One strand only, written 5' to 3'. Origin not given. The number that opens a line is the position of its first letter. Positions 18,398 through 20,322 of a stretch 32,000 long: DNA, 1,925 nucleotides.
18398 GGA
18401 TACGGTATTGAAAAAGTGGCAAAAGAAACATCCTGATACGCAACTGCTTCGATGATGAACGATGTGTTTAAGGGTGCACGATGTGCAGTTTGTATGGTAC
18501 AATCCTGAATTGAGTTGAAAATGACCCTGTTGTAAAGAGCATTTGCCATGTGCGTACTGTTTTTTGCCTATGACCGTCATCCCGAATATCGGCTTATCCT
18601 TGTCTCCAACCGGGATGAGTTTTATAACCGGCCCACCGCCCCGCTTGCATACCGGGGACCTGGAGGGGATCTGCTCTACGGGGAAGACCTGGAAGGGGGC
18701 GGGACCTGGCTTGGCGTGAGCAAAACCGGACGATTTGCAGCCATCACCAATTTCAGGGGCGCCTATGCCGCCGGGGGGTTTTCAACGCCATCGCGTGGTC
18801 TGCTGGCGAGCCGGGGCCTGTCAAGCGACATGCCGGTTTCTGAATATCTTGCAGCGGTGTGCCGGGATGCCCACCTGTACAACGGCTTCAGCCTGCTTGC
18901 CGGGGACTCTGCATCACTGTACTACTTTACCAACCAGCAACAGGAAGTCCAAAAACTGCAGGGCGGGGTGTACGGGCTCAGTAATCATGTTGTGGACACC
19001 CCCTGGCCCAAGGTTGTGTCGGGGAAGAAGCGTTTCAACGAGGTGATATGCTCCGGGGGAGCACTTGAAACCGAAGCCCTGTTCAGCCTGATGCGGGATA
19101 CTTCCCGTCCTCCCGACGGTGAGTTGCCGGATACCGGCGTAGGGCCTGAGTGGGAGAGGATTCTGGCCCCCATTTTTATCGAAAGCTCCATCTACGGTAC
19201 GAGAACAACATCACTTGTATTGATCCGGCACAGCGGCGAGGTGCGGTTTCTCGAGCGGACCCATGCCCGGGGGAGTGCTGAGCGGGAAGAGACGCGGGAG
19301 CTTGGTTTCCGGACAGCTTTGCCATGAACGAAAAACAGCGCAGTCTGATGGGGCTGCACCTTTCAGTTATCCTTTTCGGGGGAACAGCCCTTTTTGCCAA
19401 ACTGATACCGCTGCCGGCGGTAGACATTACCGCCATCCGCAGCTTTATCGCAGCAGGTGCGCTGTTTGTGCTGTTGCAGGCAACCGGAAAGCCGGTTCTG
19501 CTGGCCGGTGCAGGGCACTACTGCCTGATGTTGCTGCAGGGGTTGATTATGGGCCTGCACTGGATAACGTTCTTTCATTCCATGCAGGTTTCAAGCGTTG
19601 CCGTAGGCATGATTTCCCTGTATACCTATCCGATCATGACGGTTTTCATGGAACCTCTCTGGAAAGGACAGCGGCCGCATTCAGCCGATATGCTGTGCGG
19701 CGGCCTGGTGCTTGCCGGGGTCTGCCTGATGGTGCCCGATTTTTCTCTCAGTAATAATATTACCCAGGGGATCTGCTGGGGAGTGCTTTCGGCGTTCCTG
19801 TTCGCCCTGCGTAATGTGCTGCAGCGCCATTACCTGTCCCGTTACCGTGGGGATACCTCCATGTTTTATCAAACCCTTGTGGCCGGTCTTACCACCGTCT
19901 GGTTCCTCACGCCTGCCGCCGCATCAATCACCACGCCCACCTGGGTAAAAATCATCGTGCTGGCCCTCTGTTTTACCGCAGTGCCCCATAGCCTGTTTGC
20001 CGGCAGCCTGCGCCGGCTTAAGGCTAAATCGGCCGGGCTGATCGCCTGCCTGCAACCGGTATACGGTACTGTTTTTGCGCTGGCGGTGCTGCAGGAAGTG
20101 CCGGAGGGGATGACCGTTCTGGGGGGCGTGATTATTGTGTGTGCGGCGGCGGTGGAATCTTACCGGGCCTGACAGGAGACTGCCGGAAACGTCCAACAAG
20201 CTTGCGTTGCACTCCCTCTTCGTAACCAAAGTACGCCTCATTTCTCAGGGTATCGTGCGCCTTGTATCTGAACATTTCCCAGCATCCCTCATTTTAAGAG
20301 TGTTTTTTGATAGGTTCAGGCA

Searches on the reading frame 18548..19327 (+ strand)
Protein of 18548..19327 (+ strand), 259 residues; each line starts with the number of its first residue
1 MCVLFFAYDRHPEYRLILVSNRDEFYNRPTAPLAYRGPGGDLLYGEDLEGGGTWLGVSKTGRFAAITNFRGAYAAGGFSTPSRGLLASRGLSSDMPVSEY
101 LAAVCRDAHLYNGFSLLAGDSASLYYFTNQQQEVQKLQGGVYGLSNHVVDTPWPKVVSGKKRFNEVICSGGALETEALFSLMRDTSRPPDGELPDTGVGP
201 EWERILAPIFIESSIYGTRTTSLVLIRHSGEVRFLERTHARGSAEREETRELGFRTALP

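Call 32: search_protein_families(library=pfam, proteins=[window:18548-19327:+], max_evalue=0.001)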
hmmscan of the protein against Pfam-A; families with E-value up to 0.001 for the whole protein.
window:18548-19327:+ (259 aa): 1 family
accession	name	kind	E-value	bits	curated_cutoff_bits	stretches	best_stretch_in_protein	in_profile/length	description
PF05742.17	TANGO2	-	6e-69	233.5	22.6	1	1-239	1-255/257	Transport and Golgi organisation 2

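Call 33: list_cluster_members(proteins=[P0001, P0012, P0003, P0005, P0010, P0016, P0023, P0026, P0027, window:18548-19324:+])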
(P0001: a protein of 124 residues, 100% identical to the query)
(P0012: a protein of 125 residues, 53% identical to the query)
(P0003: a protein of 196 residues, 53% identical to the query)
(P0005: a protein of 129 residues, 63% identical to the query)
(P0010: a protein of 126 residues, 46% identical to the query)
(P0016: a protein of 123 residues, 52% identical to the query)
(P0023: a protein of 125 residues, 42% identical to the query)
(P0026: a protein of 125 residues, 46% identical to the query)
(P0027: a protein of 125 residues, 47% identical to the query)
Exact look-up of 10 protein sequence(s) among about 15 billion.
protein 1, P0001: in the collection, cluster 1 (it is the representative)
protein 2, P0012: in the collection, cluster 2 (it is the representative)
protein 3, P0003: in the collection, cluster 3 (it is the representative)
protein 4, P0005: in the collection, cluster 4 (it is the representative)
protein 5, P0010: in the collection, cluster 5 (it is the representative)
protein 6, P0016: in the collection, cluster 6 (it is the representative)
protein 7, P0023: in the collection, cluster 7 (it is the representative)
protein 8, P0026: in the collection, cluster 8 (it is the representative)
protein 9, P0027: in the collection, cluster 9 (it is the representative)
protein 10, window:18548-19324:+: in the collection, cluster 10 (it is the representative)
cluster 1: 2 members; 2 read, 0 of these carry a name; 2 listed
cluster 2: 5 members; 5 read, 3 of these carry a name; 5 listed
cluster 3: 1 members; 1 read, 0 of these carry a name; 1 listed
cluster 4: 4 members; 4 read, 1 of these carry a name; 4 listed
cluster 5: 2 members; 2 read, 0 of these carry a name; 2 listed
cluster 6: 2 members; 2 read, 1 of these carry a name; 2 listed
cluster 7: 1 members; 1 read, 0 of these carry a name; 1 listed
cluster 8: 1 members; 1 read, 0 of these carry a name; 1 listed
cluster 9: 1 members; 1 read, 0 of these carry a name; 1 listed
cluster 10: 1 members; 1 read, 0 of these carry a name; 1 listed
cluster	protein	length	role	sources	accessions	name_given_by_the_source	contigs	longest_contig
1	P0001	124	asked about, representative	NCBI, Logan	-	-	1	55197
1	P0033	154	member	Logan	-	-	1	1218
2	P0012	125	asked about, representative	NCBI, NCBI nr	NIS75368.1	MAG: DUF3179 domain-containing protein [Deltaproteobacteria bacterium] | DUF3179 domain-containing protein [Deltaproteobacteria bacterium]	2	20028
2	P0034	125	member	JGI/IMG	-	hypothetical protein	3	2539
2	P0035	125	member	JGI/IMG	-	hypothetical protein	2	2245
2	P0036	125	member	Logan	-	-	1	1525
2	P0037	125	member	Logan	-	-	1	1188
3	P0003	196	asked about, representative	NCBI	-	-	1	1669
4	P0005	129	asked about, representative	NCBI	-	-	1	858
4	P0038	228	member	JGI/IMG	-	hypothetical protein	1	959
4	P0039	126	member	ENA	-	-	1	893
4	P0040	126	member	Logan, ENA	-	-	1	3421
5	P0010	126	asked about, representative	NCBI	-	-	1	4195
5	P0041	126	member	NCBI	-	-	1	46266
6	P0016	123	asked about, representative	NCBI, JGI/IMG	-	-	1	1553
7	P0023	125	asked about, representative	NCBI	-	-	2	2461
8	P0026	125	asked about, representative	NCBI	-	-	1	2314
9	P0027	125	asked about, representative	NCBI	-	-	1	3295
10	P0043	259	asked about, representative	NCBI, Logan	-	-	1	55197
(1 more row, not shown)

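Call 75: find_encoding_contigs(protein=P0043, flank=10000, max_places=4)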
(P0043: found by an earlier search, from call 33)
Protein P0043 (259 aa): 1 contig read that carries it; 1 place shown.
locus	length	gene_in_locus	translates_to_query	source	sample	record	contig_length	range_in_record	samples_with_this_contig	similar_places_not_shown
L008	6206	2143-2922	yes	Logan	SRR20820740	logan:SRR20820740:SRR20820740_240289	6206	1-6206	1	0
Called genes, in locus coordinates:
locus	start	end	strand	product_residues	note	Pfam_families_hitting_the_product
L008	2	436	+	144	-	?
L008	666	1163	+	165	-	-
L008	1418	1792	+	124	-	-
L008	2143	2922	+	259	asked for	PF05742:TANGO2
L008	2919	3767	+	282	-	PF00892:EamA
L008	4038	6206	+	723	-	?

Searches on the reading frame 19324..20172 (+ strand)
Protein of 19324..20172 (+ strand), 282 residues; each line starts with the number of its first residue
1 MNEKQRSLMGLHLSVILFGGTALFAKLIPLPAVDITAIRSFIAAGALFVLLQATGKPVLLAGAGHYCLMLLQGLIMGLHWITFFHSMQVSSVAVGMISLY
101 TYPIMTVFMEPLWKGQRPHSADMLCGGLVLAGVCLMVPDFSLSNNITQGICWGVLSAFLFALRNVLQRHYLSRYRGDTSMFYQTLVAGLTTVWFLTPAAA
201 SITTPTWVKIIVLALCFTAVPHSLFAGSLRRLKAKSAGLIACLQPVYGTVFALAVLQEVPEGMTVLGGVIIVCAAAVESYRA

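Call 32: search_protein_families(library=pfam, proteins=[window:19324-20172:+], max_evalue=0.001)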
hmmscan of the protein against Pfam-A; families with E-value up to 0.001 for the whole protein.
window:19324-20172:+ (282 aa): 1 family
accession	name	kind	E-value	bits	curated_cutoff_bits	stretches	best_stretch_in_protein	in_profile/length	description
PF00892.27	EamA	-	2.6e-27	96.2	28.2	2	148-277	2-132/135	EamA-like transporter family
